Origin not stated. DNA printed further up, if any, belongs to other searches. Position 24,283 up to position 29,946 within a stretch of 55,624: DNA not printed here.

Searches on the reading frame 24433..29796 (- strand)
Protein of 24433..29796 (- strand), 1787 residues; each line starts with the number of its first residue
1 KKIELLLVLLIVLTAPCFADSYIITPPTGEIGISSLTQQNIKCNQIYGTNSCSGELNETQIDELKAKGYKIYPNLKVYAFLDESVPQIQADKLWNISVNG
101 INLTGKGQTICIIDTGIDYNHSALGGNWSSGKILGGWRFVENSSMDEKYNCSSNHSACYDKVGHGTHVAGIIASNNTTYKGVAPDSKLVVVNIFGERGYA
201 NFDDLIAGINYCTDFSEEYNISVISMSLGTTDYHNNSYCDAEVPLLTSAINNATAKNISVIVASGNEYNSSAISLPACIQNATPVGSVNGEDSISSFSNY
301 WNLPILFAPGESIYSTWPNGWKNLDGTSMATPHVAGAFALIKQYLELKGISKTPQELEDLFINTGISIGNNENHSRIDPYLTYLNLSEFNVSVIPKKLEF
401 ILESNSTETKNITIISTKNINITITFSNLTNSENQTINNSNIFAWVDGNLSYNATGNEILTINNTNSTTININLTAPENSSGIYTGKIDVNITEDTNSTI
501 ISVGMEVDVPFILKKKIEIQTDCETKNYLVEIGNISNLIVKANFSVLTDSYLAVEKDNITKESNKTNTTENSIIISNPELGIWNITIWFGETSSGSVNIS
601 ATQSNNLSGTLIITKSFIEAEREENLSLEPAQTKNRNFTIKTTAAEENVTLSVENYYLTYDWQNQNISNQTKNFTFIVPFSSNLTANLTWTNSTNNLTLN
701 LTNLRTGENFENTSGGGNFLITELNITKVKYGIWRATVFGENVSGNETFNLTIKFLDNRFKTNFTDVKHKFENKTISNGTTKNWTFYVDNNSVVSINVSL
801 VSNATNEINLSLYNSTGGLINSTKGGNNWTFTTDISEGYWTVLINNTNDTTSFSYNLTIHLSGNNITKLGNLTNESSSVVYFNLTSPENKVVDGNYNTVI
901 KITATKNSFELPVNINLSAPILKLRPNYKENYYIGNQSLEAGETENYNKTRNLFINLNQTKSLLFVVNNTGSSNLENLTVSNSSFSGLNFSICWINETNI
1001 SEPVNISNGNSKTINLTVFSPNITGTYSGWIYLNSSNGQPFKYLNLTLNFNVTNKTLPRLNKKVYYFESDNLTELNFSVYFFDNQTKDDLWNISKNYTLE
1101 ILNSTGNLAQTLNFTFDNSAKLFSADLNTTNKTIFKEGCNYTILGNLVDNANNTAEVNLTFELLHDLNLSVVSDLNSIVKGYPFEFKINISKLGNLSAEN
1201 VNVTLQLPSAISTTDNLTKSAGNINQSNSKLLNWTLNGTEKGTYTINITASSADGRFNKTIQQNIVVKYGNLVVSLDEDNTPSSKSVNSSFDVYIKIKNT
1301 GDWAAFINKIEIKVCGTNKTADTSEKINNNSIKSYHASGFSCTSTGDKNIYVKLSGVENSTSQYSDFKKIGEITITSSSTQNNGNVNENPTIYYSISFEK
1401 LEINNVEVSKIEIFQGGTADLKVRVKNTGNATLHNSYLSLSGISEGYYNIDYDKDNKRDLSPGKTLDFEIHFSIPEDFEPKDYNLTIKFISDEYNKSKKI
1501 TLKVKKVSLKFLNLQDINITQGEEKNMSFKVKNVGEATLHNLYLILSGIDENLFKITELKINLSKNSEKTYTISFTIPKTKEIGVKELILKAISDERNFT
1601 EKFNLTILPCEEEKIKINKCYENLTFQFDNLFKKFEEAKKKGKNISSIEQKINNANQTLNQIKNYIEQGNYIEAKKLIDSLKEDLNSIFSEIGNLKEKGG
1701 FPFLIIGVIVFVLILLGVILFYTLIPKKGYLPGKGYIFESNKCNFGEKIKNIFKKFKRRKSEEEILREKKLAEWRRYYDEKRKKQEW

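Call 12: search_protein_families(library=pfam, proteins=[window:24433-29796:-], max_evalue=0.001)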
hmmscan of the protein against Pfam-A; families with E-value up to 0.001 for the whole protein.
window:24433-29796:- (1787 aa): 2 families
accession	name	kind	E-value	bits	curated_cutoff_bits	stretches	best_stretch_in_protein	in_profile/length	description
PF00082.27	Peptidase_S8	-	1.4e-45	156.3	21.8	1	105-365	1-273/288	Subtilase family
PF10633.15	NPCBM_assoc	-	3.1e-10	40.5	24.4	1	1414-1488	2-74/78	NPCBM-associated, NEW3 domain of alpha-galactosidase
